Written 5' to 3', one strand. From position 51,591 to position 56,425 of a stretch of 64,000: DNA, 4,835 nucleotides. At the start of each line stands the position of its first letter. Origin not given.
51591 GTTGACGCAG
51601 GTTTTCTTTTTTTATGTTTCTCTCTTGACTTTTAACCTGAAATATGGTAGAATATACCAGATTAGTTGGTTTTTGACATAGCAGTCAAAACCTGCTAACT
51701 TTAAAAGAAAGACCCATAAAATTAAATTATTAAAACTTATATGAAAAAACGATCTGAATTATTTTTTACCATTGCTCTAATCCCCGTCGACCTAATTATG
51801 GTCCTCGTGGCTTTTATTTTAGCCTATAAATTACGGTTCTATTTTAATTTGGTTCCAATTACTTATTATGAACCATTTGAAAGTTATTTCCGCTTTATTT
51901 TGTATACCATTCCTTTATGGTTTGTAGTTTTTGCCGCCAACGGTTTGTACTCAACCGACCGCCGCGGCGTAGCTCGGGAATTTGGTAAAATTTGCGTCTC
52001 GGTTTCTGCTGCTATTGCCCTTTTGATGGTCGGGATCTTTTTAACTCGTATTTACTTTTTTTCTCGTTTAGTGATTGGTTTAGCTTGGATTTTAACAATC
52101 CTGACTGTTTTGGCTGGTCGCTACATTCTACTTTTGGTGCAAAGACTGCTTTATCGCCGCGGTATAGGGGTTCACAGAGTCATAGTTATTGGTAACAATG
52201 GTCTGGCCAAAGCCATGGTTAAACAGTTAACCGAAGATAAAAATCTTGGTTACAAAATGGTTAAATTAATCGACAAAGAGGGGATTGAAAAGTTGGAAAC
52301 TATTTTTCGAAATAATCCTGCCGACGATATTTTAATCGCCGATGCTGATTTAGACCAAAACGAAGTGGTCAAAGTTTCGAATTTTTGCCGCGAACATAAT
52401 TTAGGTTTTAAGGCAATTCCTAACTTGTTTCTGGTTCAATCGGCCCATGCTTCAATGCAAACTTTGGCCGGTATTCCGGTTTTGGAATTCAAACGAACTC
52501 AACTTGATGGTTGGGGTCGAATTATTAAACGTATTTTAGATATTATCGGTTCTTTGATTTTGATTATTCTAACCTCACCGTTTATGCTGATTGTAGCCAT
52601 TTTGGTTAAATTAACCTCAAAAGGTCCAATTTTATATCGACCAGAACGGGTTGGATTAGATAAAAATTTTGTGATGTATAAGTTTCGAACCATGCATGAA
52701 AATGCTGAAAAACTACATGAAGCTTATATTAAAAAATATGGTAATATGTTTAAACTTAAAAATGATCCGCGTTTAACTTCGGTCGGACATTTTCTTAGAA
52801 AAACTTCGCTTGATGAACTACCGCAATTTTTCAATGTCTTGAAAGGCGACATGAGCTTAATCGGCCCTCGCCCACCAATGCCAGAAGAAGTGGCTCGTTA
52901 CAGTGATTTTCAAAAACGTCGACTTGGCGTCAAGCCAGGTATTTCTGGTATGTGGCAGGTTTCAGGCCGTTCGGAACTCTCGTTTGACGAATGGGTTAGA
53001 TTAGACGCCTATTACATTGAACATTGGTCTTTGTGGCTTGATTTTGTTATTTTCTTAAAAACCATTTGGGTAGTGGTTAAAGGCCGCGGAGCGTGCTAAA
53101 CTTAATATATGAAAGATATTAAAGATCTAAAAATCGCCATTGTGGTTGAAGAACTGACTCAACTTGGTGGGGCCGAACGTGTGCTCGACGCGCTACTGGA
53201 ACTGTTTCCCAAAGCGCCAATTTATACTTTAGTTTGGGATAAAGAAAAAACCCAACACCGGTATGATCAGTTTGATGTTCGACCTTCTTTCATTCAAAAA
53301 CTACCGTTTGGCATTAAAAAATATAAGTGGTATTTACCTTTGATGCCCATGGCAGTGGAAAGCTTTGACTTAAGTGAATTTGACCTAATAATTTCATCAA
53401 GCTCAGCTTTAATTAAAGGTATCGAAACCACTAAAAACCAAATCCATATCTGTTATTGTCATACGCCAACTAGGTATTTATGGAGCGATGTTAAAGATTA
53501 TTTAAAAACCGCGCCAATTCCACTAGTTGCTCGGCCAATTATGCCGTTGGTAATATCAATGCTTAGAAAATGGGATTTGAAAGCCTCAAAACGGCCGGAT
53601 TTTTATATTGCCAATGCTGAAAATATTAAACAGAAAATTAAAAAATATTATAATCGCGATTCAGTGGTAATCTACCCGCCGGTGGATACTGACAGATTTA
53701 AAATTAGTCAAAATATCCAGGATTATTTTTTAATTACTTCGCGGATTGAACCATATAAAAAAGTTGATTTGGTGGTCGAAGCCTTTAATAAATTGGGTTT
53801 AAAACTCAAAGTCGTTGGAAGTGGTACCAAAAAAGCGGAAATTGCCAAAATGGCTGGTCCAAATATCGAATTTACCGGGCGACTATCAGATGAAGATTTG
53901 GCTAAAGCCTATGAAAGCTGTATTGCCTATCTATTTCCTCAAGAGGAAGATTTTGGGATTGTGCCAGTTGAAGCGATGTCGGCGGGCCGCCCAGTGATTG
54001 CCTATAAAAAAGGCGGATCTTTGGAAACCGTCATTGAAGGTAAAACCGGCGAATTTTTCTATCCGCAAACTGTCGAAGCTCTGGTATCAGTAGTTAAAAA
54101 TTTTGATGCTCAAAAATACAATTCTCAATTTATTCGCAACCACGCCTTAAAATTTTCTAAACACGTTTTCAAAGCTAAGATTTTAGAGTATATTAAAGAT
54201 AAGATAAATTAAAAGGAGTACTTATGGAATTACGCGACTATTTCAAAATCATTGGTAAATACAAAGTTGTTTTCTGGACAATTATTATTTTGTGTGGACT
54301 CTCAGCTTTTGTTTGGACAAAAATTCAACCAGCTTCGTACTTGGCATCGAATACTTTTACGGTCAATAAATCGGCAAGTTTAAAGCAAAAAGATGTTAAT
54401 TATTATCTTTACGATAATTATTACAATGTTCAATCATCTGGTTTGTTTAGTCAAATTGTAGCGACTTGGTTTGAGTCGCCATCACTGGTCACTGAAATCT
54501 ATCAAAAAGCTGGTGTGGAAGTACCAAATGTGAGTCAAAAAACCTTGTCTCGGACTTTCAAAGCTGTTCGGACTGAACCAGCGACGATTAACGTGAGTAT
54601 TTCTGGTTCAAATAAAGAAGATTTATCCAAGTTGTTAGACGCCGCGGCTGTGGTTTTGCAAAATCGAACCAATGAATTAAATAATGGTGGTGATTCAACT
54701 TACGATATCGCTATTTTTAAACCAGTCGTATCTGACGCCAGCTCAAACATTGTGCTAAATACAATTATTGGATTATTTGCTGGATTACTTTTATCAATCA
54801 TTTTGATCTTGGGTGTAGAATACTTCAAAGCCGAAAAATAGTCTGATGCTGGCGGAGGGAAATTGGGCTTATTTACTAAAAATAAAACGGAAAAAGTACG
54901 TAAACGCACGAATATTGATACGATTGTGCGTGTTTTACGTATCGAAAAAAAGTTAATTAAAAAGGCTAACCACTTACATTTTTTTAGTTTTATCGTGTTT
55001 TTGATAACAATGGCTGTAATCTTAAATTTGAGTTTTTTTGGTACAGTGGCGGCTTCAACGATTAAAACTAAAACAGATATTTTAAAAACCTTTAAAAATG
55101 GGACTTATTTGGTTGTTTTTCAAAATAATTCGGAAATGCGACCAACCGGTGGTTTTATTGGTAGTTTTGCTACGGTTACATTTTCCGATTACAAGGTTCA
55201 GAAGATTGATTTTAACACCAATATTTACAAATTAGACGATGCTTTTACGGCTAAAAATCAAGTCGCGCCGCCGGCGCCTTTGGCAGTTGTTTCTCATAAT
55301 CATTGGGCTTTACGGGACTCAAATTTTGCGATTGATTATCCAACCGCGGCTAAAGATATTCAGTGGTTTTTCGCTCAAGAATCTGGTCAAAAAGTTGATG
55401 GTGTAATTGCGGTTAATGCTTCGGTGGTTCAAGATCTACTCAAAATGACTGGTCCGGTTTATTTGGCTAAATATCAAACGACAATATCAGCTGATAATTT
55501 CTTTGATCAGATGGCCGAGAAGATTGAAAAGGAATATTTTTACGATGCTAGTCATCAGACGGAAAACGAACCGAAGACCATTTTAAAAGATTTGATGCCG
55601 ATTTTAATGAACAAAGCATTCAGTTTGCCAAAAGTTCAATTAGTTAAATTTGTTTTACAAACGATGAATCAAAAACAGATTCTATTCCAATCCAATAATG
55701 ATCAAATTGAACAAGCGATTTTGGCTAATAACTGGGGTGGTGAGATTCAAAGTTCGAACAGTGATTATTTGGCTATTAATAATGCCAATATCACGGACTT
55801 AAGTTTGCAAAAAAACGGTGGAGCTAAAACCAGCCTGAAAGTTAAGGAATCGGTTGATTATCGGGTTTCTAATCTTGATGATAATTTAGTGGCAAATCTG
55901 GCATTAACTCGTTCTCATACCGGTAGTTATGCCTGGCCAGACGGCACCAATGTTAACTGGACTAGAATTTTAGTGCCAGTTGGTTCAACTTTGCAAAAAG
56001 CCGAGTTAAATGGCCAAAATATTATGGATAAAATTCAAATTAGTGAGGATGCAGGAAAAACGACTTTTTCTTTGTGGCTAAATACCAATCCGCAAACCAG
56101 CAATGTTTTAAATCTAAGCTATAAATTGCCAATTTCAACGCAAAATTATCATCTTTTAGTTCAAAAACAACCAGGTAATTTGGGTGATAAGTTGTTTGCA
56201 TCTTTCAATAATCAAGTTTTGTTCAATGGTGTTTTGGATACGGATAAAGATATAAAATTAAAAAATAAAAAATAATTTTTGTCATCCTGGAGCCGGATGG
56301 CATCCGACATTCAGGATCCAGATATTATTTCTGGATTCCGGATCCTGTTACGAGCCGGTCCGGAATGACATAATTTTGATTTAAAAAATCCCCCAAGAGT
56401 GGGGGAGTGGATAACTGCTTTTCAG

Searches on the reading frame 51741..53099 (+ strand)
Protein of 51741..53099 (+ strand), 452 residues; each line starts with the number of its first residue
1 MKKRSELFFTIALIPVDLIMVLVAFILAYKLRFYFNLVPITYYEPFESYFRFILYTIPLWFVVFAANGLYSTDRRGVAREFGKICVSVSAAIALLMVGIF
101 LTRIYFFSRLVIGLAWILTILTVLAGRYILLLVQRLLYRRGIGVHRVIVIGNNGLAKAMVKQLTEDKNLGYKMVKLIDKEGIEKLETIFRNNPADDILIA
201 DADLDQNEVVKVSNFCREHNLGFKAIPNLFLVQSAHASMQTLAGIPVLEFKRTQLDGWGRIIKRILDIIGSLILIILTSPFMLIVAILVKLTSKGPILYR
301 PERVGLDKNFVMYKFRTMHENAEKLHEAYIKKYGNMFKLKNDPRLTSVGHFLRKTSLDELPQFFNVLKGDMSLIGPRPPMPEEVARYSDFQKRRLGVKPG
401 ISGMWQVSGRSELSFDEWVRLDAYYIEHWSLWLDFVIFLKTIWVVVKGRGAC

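Call 41: search_protein_families(library=pfam, proteins=[window:51741-53099:+], max_evalue=0.00001)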
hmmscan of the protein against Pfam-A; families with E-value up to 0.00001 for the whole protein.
window:51741-53099:+ (452 aa): 2 families
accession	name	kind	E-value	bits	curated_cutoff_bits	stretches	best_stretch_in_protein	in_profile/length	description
PF02397.22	Bac_transf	-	7.1e-71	237.9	27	1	263-447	1-179/179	Bacterial sugar transferase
PF13727.12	CoA_binding_3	-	6.3e-10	39.8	25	1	66-188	2-121/175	CoA-binding domain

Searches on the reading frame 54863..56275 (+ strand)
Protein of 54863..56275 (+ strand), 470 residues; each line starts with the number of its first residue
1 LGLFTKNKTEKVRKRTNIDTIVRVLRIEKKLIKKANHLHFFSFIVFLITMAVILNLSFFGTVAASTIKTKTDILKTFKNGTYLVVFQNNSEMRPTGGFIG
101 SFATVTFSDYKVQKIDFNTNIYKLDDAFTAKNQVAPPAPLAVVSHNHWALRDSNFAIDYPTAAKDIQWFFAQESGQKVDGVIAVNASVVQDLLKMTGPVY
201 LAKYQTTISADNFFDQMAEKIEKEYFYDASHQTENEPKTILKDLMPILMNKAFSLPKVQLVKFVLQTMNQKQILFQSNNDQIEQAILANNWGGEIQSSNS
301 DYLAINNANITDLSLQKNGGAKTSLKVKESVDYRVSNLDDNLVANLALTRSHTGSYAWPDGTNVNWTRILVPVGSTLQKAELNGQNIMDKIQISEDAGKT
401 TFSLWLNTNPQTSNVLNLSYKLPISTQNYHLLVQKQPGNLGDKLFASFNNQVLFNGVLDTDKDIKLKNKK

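Call 41: search_protein_families(library=pfam, proteins=[window:54863-56275:+], max_evalue=0.00001)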
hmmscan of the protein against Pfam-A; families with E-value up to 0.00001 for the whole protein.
window:54863-56275:+ (470 aa): 1 family
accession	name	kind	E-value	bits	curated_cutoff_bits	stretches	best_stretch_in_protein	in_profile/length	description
PF13196.11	DUF4012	-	1.9e-27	97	28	1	81-219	5-141/144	Protein of unknown function (DUF4012)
